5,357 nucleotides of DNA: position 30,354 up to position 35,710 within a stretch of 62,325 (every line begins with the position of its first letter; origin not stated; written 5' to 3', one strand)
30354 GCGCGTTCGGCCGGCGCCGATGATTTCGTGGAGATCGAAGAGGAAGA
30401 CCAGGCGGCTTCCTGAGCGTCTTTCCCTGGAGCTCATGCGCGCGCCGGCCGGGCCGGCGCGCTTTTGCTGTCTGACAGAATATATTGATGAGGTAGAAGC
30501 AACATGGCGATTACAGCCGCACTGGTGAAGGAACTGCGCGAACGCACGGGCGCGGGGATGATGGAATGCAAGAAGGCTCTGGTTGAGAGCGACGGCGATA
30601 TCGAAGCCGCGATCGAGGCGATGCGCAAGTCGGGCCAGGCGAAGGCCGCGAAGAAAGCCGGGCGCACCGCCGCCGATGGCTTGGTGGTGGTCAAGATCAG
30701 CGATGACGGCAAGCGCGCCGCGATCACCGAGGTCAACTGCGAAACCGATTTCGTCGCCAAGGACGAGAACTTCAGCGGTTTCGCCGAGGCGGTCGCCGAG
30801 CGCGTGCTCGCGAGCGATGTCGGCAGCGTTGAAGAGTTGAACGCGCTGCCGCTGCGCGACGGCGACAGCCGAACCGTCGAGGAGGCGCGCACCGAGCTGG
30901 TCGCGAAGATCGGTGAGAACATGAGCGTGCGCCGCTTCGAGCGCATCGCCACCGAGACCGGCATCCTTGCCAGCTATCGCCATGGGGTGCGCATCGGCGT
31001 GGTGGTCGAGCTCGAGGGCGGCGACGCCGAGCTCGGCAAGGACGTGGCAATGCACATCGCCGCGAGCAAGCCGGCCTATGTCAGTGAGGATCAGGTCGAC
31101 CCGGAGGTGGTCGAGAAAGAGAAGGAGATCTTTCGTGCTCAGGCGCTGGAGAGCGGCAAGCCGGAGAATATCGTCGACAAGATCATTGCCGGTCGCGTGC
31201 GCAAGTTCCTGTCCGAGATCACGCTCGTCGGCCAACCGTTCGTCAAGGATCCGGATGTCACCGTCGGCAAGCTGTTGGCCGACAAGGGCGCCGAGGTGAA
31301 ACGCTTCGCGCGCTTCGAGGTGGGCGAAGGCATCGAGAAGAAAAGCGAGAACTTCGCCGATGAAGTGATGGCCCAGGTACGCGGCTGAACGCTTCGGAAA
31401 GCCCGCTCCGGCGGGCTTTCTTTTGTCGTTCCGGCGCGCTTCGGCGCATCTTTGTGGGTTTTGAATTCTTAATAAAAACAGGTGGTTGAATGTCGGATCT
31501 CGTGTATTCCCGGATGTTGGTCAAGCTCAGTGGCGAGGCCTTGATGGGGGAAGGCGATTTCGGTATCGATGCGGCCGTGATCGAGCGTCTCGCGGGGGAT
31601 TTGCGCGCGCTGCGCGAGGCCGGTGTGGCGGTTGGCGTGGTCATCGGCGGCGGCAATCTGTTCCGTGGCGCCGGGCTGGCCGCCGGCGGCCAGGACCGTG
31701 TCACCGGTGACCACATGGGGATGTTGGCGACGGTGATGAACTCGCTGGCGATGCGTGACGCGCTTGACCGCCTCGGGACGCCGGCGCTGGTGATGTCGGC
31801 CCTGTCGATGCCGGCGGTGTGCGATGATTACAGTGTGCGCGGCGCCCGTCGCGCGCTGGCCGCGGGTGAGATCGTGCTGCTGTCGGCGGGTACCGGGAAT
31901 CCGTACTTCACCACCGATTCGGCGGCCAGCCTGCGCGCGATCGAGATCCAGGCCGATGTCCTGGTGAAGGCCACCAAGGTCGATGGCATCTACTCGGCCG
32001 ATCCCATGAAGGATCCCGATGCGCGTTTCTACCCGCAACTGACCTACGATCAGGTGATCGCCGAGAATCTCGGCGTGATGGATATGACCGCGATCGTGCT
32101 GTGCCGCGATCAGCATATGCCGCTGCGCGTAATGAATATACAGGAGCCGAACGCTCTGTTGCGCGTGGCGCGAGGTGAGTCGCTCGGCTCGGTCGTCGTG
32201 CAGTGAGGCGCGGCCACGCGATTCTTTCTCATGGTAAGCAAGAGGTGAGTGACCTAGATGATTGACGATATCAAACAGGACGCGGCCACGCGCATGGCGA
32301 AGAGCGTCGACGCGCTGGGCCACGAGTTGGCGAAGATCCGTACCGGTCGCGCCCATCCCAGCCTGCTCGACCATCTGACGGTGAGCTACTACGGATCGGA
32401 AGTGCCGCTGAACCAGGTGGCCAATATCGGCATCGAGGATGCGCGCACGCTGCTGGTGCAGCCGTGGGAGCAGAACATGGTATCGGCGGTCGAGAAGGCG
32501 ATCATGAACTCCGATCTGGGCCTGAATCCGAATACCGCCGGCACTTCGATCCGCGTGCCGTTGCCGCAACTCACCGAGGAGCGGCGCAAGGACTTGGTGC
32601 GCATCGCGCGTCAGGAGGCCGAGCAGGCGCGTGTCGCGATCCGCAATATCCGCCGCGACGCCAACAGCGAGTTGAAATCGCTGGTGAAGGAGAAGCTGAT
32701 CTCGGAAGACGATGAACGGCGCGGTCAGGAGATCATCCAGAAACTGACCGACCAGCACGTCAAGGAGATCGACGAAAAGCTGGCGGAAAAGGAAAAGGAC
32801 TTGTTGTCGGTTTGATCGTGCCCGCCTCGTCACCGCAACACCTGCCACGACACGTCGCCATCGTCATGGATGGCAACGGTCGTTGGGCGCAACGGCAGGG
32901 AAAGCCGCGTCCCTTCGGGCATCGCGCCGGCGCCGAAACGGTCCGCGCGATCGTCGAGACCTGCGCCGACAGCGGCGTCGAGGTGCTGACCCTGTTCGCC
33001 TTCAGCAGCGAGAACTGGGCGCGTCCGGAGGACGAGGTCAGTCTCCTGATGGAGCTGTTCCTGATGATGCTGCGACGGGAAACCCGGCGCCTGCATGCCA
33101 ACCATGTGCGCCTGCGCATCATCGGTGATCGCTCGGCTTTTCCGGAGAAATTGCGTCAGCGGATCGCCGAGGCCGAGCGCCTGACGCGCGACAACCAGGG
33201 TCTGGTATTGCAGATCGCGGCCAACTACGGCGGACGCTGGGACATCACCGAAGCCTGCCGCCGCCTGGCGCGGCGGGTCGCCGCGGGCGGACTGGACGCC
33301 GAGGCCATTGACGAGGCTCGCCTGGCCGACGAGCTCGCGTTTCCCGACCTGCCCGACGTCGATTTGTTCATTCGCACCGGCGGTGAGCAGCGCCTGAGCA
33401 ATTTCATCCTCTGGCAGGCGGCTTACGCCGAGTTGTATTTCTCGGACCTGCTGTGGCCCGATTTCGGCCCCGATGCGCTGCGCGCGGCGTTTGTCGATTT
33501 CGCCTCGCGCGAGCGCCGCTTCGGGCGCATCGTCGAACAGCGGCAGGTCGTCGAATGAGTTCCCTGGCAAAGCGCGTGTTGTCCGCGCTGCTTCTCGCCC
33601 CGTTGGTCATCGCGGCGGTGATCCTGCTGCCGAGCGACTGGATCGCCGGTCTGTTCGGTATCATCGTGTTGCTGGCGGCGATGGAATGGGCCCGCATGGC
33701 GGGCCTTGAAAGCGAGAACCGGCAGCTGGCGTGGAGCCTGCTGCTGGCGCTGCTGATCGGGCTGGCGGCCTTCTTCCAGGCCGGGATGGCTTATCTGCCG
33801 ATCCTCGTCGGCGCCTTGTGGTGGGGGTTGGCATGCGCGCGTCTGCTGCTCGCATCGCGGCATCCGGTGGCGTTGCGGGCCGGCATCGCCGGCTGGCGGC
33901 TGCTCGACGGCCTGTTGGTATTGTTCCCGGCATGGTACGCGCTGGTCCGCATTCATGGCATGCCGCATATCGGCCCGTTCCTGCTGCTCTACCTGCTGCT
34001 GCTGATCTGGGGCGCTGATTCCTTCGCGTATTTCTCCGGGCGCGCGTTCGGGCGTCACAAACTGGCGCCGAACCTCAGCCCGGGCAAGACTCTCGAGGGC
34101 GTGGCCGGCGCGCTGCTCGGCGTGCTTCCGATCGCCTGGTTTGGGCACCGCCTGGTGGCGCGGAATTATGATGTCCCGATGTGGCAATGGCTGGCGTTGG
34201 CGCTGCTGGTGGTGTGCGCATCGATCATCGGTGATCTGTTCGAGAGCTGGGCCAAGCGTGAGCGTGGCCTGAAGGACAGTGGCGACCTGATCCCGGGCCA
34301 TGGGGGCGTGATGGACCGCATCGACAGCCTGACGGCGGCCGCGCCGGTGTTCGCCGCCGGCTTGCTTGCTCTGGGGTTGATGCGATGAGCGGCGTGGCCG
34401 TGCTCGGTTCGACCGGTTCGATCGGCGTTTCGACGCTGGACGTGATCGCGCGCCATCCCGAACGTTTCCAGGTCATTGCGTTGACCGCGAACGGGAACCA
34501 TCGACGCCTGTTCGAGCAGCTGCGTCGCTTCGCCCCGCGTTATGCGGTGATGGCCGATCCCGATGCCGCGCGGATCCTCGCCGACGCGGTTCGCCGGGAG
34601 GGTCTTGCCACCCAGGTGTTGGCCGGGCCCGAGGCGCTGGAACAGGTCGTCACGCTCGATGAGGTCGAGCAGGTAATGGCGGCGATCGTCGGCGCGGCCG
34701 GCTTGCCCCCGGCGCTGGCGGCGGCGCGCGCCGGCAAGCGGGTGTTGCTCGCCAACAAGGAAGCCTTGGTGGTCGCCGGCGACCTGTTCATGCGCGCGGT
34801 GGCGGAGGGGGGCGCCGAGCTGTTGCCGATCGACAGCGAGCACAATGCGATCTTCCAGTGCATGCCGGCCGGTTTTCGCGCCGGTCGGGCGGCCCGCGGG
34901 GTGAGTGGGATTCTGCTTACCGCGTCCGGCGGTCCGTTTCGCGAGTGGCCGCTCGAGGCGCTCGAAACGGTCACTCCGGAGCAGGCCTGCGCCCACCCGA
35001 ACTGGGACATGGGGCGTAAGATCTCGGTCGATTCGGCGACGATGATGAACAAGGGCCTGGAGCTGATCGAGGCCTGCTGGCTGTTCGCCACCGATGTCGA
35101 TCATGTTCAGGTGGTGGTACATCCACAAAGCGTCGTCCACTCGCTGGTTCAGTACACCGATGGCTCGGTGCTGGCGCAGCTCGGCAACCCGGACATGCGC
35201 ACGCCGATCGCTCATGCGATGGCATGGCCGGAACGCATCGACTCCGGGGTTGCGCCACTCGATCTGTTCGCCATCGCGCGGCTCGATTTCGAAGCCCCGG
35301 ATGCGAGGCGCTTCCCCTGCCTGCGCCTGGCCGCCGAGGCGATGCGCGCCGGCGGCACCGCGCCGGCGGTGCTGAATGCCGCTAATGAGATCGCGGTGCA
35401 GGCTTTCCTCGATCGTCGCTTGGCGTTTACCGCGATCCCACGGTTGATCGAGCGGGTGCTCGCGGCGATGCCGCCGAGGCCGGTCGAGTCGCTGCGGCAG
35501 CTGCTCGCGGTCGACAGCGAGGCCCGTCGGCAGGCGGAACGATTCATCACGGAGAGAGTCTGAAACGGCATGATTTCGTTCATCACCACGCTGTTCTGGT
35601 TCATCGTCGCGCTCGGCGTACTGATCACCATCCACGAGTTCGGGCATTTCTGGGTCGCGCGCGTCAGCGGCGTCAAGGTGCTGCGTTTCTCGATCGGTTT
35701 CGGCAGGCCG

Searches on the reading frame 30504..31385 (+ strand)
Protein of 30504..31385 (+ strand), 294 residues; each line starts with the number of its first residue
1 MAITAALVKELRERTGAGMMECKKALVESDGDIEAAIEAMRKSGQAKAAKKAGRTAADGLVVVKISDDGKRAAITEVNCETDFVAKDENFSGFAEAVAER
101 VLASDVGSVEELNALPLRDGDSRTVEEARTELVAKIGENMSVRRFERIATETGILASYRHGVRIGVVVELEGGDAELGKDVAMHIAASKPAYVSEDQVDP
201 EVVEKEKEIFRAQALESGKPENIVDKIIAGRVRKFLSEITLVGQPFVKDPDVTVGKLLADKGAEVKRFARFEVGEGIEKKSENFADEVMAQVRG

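Call 89: search_protein_families(library=pfam, proteins=[window:30504-31385:+], max_evalue=0.00001)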
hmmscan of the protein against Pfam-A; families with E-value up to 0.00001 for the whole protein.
window:30504-31385:+ (294 aa): 1 family
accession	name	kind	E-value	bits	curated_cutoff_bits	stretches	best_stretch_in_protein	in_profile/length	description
PF00889.24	EF_TS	-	6.8e-79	264.6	27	1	72-275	1-204/204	Elongation factor TS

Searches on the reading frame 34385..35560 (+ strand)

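Call 89: search_protein_families(library=pfam, proteins=[window:34385-35560:+], max_evalue=0.00001)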
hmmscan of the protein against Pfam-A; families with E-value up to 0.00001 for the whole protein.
window:34385-35560:+ (392 aa): 3 families
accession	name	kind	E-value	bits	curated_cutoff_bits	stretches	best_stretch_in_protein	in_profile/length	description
PF02670.22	DXP_reductoisom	-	7.8e-46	156.4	21.7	1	4-132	1-129/129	1-deoxy-D-xylulose 5-phosphate reductoisomerase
PF13288.12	DXPR_C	-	2.6e-43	147.4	27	1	266-382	1-114/115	DXP reductoisomerase C-terminal domain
PF08436.17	DXP_redisom_C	-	2.1e-39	134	26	1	146-234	1-84/84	1-deoxy-D-xylulose 5-phosphate reductoisomerase C-terminal domain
